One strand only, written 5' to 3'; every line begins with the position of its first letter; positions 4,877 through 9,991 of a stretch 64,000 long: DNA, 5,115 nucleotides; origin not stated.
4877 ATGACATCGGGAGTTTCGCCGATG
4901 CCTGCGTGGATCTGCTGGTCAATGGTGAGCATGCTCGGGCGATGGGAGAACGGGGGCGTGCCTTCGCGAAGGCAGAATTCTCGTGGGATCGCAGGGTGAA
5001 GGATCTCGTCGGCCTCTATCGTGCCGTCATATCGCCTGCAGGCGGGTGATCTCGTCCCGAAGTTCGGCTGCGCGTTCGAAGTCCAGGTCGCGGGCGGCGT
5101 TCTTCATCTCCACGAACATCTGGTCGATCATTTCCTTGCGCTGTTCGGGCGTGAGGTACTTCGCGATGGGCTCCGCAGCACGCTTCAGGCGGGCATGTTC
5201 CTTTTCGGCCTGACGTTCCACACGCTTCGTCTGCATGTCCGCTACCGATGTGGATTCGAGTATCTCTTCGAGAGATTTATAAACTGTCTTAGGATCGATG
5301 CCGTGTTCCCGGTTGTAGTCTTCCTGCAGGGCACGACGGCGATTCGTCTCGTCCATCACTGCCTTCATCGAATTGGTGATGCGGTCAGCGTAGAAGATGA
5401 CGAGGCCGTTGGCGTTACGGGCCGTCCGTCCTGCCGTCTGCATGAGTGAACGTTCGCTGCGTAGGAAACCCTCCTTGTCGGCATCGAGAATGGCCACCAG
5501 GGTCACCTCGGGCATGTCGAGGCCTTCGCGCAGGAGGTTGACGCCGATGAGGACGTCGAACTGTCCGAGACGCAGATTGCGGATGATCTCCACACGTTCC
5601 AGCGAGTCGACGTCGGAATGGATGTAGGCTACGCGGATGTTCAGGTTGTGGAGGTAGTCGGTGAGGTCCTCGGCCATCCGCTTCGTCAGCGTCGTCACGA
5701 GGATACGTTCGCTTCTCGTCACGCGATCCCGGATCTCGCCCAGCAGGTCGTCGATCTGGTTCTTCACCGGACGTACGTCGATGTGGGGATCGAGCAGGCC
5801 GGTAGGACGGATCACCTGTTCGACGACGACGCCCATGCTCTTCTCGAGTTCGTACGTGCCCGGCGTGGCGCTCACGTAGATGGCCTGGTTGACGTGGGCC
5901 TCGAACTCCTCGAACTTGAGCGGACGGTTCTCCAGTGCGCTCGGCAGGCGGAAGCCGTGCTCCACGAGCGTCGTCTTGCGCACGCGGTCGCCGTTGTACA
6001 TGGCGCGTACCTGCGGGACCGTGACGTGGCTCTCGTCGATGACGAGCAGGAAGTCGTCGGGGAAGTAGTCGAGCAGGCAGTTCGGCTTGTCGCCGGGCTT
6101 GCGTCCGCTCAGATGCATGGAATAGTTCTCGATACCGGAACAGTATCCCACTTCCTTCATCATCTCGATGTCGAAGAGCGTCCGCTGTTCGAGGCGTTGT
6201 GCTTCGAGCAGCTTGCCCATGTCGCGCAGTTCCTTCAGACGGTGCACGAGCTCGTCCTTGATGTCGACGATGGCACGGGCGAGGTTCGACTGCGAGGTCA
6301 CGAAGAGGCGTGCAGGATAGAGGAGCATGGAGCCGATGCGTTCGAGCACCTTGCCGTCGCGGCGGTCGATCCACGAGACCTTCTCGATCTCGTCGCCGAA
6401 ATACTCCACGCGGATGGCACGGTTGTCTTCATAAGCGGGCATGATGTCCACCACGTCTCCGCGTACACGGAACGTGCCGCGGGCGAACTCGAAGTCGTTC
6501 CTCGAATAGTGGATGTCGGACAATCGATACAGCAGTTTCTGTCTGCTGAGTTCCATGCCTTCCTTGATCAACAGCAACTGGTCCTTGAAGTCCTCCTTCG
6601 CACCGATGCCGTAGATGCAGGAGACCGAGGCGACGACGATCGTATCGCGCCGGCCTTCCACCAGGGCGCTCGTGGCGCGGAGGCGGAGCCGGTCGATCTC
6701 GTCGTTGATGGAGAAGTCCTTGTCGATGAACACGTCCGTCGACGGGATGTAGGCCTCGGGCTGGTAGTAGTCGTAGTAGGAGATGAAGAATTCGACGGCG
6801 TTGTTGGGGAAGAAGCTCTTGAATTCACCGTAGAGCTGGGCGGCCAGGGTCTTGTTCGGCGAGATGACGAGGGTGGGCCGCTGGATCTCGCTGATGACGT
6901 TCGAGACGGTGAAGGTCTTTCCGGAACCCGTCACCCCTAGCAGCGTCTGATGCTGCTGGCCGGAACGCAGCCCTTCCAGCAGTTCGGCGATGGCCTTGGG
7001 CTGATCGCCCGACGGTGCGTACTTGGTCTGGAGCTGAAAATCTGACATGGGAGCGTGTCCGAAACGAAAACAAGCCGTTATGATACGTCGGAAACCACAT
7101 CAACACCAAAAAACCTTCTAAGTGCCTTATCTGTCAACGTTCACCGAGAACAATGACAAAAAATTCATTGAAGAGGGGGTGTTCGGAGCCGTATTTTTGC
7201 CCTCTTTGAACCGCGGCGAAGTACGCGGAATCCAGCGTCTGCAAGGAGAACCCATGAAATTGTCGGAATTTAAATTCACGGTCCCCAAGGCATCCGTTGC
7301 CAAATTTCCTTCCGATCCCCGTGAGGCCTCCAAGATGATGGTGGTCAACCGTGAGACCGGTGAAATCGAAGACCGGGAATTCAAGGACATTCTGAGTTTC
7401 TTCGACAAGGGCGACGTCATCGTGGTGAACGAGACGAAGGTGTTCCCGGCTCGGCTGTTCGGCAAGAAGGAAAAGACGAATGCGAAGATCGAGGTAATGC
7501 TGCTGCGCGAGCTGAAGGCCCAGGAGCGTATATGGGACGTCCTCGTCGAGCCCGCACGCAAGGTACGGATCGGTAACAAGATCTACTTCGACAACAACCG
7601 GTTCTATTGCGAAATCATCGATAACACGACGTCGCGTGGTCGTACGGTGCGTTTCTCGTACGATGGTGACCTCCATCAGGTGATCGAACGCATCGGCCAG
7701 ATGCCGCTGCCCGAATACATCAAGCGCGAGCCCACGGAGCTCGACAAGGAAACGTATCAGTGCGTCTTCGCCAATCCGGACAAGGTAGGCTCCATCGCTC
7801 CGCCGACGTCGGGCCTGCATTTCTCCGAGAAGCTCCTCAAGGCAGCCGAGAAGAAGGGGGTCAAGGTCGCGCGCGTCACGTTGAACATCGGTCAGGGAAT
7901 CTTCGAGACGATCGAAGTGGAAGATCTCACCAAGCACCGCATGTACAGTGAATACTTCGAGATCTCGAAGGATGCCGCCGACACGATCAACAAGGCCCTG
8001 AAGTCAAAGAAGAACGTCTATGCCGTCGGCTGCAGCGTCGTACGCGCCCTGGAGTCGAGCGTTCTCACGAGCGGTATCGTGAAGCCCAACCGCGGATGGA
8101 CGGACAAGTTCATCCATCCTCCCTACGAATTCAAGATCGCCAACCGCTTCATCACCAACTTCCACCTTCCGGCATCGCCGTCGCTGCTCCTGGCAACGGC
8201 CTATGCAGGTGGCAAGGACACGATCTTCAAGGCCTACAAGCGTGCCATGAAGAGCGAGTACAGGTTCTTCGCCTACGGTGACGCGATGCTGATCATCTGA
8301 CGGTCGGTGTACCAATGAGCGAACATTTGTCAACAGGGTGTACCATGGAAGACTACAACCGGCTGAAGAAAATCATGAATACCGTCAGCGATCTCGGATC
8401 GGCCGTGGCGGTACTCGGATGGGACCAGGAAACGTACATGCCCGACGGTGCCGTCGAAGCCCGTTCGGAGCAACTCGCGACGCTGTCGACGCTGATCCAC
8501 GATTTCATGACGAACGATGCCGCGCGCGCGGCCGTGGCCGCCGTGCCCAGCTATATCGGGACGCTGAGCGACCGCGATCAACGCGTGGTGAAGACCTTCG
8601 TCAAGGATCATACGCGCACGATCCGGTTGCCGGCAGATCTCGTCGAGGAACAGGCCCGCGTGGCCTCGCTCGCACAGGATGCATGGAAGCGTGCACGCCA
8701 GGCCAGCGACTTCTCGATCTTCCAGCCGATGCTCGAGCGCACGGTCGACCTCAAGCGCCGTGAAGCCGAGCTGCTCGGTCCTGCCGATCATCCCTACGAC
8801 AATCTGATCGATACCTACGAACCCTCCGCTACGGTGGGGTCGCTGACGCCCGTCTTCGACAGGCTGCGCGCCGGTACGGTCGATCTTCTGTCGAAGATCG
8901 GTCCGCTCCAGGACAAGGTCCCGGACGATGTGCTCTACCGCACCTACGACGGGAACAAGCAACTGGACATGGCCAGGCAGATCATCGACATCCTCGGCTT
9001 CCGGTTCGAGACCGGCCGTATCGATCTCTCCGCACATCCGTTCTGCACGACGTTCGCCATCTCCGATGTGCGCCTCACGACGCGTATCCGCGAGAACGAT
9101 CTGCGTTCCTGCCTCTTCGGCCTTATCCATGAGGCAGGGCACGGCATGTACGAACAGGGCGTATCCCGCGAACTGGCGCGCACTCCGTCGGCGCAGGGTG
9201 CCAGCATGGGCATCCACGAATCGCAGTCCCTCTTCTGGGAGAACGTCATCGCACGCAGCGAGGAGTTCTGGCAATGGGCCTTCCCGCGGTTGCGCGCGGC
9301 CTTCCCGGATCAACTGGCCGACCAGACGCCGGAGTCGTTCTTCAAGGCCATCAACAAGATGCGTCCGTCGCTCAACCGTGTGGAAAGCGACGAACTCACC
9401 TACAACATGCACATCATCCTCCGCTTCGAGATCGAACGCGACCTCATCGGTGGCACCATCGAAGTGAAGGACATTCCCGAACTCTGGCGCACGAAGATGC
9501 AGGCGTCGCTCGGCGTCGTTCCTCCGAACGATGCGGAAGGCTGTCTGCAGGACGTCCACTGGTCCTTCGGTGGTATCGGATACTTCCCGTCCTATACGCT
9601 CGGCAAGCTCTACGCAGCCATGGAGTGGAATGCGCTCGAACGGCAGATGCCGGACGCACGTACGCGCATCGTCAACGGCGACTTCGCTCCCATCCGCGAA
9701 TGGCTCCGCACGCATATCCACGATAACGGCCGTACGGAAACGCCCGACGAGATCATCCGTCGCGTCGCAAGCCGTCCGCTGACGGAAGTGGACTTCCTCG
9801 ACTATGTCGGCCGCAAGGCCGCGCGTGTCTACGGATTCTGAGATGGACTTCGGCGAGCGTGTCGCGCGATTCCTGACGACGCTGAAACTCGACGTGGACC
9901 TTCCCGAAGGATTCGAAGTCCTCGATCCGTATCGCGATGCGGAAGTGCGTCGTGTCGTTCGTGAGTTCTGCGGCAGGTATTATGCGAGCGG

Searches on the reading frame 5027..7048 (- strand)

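Call 34: search_protein_families(library=pfam, proteins=[window:5027-7048:-], max_evalue=0.00001)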
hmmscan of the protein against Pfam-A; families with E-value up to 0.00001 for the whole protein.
window:5027-7048:- (673 aa): 6 families
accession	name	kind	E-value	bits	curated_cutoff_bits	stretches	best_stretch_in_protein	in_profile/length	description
PF17757.6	UvrB_inter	-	4.5e-31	107.3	22.9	1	161-249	3-91/91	UvrB interaction domain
PF12344.14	UvrB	-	1.3e-20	73.4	27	1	552-593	1-42/43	Ultra-violet resistance protein B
PF00271.37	Helicase_C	-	1e-18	68.1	23.5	1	435-545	6-109/110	Helicase conserved C-terminal domain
PF04851.21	ResIII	-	8.4e-11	42.5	22.5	1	14-86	6-83/164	Type III restriction enzyme, res subunit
PF02151.25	UVR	-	1.2e-08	34.9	21.5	1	639-672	2-35/36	UvrB/uvrC motif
PF00270.35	DEAD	-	8.9e-07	29.2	26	0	15-85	3-76/167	DEAD/DEAH box helicase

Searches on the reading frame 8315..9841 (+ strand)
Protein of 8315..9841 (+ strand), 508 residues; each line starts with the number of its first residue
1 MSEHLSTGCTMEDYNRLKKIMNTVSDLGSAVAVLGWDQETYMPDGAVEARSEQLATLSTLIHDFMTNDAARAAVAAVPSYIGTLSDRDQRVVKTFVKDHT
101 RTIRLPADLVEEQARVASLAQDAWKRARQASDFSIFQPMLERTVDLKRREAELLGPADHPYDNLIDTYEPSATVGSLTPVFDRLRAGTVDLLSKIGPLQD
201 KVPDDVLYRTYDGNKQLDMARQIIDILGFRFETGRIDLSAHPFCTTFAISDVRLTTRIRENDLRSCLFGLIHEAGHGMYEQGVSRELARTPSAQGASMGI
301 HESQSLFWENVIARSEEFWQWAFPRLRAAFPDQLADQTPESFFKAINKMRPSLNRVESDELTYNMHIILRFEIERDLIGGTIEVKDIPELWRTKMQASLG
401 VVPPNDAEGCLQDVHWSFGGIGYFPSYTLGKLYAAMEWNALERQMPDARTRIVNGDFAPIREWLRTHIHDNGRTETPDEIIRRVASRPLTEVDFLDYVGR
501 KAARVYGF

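Call 34: search_protein_families(library=pfam, proteins=[window:8315-9841:+], max_evalue=0.00001)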
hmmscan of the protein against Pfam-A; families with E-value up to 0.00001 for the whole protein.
window:8315-9841:+ (508 aa): 1 family
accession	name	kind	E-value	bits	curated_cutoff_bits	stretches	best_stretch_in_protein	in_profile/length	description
PF02074.21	Peptidase_M32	-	5.9e-172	573.1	25.1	1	17-501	2-488/489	Carboxypeptidase Taq (M32) metallopeptidase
